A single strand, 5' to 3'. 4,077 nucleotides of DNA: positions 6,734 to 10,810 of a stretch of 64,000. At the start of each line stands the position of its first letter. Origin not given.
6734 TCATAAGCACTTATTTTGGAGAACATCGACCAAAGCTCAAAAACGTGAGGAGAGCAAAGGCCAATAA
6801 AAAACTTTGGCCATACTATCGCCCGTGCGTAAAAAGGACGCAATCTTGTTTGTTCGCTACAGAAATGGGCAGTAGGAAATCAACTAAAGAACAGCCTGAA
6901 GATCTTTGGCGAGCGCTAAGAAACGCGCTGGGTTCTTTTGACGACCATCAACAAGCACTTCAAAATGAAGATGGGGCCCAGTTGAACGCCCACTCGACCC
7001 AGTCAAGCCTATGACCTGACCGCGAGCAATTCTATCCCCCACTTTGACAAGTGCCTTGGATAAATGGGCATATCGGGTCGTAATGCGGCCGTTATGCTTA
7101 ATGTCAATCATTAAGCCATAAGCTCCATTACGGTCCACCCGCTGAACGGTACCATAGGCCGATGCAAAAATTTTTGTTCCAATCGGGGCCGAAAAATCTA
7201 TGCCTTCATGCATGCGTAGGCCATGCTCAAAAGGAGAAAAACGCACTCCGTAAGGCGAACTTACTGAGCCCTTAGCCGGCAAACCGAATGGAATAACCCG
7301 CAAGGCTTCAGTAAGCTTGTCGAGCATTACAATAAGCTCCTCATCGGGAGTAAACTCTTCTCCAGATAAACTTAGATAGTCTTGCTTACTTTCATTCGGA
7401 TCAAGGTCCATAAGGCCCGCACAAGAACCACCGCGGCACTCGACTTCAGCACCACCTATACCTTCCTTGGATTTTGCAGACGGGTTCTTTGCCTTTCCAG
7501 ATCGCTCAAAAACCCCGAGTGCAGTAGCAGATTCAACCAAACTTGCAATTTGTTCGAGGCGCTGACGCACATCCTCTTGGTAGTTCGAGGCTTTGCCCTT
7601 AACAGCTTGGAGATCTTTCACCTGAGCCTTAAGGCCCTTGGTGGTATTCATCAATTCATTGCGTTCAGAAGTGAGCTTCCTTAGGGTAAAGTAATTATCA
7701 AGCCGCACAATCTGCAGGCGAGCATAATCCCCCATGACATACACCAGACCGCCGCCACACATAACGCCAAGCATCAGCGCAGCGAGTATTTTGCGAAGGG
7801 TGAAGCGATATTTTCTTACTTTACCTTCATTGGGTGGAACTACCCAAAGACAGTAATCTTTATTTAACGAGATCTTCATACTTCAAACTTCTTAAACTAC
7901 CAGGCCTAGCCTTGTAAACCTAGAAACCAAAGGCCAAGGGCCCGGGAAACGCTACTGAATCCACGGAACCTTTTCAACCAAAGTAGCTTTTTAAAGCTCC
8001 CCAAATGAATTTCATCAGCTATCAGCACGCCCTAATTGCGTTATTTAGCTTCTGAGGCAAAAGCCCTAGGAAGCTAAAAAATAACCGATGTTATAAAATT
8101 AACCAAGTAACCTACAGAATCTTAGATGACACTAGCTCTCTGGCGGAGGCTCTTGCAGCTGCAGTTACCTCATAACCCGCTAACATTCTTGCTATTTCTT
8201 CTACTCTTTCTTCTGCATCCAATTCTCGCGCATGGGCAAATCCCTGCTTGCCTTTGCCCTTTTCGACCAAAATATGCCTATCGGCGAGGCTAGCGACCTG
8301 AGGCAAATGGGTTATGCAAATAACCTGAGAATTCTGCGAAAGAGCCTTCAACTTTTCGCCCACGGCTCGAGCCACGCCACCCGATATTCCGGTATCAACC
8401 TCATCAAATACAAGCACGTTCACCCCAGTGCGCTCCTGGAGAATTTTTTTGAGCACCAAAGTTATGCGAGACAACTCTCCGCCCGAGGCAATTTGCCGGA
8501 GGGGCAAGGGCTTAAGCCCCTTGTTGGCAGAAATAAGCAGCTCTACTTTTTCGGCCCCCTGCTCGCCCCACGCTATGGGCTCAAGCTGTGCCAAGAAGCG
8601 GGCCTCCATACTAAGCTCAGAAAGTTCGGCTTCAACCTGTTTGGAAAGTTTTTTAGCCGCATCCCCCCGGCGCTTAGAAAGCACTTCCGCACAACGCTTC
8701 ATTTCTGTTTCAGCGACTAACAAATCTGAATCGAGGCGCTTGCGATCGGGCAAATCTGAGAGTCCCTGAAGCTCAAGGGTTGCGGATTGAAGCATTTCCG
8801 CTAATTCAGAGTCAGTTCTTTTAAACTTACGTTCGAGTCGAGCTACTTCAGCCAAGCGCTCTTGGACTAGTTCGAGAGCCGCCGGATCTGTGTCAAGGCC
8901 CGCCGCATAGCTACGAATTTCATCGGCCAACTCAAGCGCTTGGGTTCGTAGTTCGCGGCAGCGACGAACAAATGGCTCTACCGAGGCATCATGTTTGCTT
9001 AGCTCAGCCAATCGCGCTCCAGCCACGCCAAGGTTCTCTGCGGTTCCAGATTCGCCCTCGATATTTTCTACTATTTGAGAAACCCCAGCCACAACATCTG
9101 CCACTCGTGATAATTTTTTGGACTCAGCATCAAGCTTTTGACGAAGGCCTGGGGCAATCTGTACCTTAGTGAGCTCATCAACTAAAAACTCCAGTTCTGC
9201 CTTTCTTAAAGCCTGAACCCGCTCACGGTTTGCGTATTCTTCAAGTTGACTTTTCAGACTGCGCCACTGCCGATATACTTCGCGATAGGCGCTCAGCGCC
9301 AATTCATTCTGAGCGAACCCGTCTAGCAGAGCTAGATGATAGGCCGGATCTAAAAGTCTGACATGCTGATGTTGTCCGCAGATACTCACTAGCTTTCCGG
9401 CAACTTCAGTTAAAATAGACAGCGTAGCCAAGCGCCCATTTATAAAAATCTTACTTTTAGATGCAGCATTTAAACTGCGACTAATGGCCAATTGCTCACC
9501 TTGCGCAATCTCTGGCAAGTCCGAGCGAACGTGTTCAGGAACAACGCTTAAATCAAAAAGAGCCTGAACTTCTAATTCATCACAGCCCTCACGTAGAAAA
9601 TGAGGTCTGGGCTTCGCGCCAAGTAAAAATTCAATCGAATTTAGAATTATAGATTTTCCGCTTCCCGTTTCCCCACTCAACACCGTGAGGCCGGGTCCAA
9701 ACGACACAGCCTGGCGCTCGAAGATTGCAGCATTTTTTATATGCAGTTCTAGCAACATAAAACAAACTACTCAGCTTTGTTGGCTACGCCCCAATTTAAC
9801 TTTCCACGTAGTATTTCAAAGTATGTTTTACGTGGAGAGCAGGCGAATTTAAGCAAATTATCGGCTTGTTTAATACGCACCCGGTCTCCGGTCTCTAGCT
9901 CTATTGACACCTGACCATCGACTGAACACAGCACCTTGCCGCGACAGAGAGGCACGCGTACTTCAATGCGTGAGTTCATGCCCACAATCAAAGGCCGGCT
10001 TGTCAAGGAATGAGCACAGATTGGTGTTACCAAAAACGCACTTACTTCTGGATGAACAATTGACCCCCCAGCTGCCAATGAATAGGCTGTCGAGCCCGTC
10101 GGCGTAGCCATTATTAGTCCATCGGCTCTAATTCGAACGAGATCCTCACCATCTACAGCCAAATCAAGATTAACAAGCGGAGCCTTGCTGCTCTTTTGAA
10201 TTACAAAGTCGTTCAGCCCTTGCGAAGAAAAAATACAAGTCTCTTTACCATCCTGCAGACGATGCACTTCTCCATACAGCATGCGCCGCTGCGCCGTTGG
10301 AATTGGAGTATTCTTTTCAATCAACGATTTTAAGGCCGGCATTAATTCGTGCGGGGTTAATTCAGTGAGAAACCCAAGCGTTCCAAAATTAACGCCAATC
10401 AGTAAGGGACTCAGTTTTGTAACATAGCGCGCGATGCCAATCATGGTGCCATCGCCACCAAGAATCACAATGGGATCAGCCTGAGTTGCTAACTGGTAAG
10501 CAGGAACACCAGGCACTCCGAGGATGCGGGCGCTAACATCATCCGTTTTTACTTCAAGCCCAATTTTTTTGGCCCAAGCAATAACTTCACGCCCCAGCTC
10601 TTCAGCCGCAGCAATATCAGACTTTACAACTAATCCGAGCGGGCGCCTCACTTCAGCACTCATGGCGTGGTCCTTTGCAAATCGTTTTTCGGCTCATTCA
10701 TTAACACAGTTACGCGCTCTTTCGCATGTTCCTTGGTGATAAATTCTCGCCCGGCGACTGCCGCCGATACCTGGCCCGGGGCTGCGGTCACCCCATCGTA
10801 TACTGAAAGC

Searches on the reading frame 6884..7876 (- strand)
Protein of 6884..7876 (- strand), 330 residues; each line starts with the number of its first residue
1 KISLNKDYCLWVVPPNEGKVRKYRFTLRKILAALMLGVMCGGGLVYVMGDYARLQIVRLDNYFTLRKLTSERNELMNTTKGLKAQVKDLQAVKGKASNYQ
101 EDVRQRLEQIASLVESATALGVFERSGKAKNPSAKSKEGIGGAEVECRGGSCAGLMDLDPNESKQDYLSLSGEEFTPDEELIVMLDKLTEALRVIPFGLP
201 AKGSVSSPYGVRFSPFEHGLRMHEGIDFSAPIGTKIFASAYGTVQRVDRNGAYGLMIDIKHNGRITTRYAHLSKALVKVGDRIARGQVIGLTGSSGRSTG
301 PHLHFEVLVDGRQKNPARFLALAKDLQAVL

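Call 65: search_protein_families(library=ncbifam, proteins=[window:6884-7876:-], max_evalue=1e-8)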
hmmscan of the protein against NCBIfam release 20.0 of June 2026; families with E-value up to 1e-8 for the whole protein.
window:6884-7876:- (330 aa): 12 families
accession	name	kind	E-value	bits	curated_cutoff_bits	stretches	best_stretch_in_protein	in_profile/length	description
NF053824.1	PdgNdpepShyC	equivalog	8.6e-29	100.7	700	1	211-317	284-390/429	peptidoglycan DD-endopeptidase ShyC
NF008652.0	PRK11649.1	equivalog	2.6e-28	98.9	341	1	206-316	295-406/439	murein DD-endopeptidase MepM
NF053825.1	PdgNdpepShyA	equivalog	5.4e-28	97.8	700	1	205-316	277-389/425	peptidoglycan DD-endopeptidase ShyA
NF052530.1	Heli_ShapePgp3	exception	6.4e-28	97.6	300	1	196-321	140-265/270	peptidoglycan metallopeptidase Pgp3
NF052336.1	PdgHdaseHSB100310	equivalog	1.2e-20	74.1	500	1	197-312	35-146/316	peptidoglycan hydrolase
NF053738.1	S2SprSpoIIQBc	equivalog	5.5e-18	65.4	250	1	220-321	119-224/232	stage II sporulation protein SpoIIQ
NF052529.1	PG_M23_Pgp6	exception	7.5e-18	64.4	600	1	223-319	335-431/452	peptidoglycan metallopeptidase Pgp6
NF040883.1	amid_act_ActS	equivalog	2.9e-14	52.9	375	1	223-321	136-234/242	amidase activator ActS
NF008644.1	PRK11637.1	equivalog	7.6e-14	51.5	270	1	66-320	137-383/385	murein hydrolase activator EnvC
NF050804.1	CellDivDipMCaul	equivalog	1.8e-13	50.2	900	1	197-315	507-621/634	cell division endopeptidase DipM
NF041208.1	celldiv_DipM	equivalog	3.5e-13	49.6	740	1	202-320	303-417/419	cell division endopeptidase DipM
NF008123.1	PRK10871.1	equivalog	1.8e-11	44.1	311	1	223-320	265-362/365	murein hydrolase activator NlpD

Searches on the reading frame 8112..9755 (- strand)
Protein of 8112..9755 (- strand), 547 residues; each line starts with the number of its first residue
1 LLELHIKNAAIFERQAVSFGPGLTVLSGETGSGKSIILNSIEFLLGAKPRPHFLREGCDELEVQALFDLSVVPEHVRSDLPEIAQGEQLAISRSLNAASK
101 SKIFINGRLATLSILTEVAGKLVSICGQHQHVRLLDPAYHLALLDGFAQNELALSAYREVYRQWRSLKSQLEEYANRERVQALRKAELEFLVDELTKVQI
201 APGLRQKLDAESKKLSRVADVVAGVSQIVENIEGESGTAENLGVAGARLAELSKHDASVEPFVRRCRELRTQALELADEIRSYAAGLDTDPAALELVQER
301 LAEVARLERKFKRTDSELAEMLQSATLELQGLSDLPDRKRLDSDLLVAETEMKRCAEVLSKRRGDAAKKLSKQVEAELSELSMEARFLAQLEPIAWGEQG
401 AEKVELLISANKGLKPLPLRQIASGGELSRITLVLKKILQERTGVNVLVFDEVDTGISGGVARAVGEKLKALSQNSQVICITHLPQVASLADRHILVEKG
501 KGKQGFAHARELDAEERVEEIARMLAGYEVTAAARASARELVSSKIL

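Call 65: search_protein_families(library=ncbifam, proteins=[window:8112-9755:-], max_evalue=1e-8)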
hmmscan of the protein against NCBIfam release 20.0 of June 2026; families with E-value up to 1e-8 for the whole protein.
window:8112-9755:- (547 aa): 4 families
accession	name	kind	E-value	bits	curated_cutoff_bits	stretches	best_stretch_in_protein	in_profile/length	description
TIGR00634.1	recN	equivalog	2e-135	452.9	407.85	1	2-543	3-562/563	DNA repair protein RecN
NF008121.0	PRK10869.1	equivalog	7e-99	331.8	418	1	3-543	4-552/553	DNA repair protein RecN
TIGR02169.1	SMC_prok_A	equivalog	2.5e-11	42.1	729.4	0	14-49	16-51/1165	chromosome segregation protein SMC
NF045780.1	TrlF_fam_ATP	equivalog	2.3e-09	36.6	350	1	4-382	293-693/944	TrlF family AAA-like ATPase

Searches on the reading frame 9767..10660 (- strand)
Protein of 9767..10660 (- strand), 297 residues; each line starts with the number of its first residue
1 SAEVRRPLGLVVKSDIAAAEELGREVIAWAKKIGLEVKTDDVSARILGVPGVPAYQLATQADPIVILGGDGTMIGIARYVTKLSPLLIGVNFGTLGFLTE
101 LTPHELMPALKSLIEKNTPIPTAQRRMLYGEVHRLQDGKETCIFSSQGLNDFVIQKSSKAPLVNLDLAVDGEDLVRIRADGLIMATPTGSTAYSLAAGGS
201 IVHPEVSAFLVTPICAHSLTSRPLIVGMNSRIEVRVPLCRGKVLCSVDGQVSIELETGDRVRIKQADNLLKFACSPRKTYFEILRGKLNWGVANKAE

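Call 65: search_protein_families(library=ncbifam, proteins=[window:9767-10660:-], max_evalue=1e-8)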
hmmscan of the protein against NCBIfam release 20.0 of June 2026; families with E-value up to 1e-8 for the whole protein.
window:9767-10660:- (297 aa): 18 families
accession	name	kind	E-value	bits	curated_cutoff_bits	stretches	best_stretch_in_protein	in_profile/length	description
NF002306.0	PRK01231.1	equivalog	2e-61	207.7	316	1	14-294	17-295/299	NAD(+) kinase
NF002561.0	PRK02155.1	equivalog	5.2e-61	206.5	371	1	10-293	11-290/297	NAD kinase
NF002893.0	PRK03378.1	equivalog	1e-53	182.6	386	1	8-291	8-288/292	NAD(+) kinase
NF010678.0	PRK14076.1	equivalog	5.5e-51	174.1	493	1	8-272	294-553/570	bifunctional NADP phosphatase/NAD kinase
NF002984.0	PRK03708.1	equivalog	1.3e-50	172.4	326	1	8-280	3-266/277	NAD(+) kinase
NF002521.0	PRK01911.1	equivalog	3.5e-49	167.8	309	1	56-294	60-290/292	NAD kinase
NF003391.0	PRK04539.1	equivalog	1.9e-47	161.8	470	1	46-291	54-292/296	inorganic polyphosphate/ATP-NAD kinase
NF002579.0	PRK02231.1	equivalog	2.2e-47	161.9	459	1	9-290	16-296/301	NAD(+) kinase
NF002892.0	PRK03372.1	equivalog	4e-46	157.8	299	1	55-287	64-291/312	NAD kinase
NF002731.0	PRK02645.1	equivalog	5.4e-46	157.4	312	1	56-292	53-294/305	NAD(+) kinase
NF010679.0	PRK14077.1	equivalog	6e-46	157.1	343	1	8-291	13-286/287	NAD(+) kinase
NF002732.0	PRK02649.1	equivalog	7.8e-46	157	348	1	56-294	64-295/305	NAD(+) kinase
NF002255.0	PRK01185.1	subfamily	4.2e-38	131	304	1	9-289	4-266/271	NAD(+) kinase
NF010677.0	PRK14075.1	equivalog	5.2e-32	111.4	260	1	59-291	41-253/257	NAD(+) kinase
NF003424.0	PRK04885.1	equivalog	3.5e-24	85.4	220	1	60-282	35-254/265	NAD kinase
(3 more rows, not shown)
